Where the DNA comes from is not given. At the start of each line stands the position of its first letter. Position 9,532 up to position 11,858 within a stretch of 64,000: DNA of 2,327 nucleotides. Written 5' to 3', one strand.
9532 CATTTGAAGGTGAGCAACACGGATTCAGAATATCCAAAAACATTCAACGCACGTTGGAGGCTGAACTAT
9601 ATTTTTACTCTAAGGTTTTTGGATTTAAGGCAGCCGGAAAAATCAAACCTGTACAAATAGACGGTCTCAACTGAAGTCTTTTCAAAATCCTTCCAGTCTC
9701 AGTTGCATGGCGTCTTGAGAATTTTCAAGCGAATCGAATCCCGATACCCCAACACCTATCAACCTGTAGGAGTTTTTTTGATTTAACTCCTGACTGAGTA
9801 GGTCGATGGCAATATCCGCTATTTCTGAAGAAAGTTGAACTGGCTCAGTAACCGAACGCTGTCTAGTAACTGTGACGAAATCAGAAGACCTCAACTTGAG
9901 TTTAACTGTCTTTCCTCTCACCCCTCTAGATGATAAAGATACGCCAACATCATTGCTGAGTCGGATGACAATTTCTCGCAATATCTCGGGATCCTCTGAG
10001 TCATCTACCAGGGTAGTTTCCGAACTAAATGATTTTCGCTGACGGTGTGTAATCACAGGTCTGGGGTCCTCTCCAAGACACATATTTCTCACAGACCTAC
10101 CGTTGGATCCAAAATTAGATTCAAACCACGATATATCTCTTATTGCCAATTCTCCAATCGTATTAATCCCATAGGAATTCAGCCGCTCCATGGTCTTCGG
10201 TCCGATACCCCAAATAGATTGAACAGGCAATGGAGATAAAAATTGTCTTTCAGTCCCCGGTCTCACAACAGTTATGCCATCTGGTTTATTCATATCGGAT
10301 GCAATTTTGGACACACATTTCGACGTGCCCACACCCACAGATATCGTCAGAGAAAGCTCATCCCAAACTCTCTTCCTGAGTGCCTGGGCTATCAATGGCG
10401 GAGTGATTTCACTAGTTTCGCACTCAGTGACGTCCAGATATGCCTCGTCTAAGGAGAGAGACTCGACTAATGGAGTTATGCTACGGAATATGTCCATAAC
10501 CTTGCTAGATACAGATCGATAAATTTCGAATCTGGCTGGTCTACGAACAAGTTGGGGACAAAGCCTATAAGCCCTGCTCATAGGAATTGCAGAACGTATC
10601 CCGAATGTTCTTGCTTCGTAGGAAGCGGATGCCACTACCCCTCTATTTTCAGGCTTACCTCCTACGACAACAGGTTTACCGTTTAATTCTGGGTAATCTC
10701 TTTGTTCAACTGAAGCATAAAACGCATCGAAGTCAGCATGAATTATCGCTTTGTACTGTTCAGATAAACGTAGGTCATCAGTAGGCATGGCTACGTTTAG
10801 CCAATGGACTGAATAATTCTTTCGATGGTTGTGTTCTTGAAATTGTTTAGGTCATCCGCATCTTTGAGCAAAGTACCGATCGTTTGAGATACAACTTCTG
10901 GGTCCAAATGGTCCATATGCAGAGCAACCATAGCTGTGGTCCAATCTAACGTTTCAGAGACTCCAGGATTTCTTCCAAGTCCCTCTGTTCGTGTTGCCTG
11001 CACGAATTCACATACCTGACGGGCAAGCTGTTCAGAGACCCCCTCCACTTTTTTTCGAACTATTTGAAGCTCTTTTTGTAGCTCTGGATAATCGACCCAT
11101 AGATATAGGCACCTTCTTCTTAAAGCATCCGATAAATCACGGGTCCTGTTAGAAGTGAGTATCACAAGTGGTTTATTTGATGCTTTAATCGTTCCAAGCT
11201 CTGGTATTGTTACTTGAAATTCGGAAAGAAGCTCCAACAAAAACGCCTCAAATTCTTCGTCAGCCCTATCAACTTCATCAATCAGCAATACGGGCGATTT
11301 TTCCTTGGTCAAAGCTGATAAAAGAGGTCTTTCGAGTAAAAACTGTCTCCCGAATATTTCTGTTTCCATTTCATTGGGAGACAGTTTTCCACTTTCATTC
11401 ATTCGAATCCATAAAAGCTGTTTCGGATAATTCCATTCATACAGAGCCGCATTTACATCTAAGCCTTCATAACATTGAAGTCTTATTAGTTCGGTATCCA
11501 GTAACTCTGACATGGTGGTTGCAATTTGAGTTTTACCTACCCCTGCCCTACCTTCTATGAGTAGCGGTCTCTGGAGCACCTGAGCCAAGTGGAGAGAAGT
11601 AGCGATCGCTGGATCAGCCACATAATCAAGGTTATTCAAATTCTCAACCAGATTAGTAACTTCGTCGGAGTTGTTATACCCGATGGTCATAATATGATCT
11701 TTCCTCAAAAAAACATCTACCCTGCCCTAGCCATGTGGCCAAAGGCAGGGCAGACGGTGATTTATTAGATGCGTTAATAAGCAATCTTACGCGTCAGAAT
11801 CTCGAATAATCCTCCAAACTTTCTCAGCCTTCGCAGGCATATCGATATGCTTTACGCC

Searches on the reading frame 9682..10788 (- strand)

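Call 8: search_protein_families(library=pfam, proteins=[window:9682-10788:-], max_evalue=0.01)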
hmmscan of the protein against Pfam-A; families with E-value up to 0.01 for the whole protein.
window:9682-10788:- (368 aa): 5 families
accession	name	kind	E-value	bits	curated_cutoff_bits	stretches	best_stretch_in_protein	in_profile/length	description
PF00817.25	IMS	-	3.7e-48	163.6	23.2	1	19-165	2-148/148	impB/mucB/samB family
PF11799.13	IMS_C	-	3.2e-22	79.5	20.7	1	251-358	1-106/109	impB/mucB/samB family C-terminal domain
PF11798.14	IMS_HHH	-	1.3e-09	38.2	24.4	1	178-208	2-32/32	IMS family HHH motif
PF14520.12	HHH_5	-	0.0036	18.2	27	1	189-215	4-30/57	Helix-hairpin-helix domain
PF21999.2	IMS_HHH_1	-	0.005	17.7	27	0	194-241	5-53/53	DNA polymerase-iota, thumb domain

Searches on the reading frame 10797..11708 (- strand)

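Call 8: search_protein_families(library=pfam, proteins=[window:10797-11708:-], max_evalue=0.01)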
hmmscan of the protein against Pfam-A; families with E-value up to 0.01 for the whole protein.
window:10797-11708:- (303 aa): 7 families
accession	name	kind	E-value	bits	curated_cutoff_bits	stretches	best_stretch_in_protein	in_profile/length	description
PF07728.20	AAA_5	-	6.8e-12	46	22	1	48-200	1-139/139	AAA domain (dynein-related subfamily)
PF00004.35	AAA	-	4.6e-09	37.2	21.2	1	50-200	2-123/131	ATPase family associated with various cellular activities (AAA)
PF07726.17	AAA_3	-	5.1e-08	33.3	27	1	139-187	64-111/131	ATPase family associated with various cellular activities (AAA)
PF07724.20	AAA_2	-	9.1e-06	26.2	27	1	50-195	7-132/166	AAA domain (Cdc48 subfamily)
PF13191.12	AAA_16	-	1.6e-05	25.9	32.6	1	47-164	25-159/167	AAA ATPase domain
PF13401.12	AAA_22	-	2.4e-05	25.1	27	1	46-165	5-115/130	AAA domain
PF00158.32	Sigma54_activat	-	0.0041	17.3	20.2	0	44-70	20-46/168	Sigma-54 interaction domain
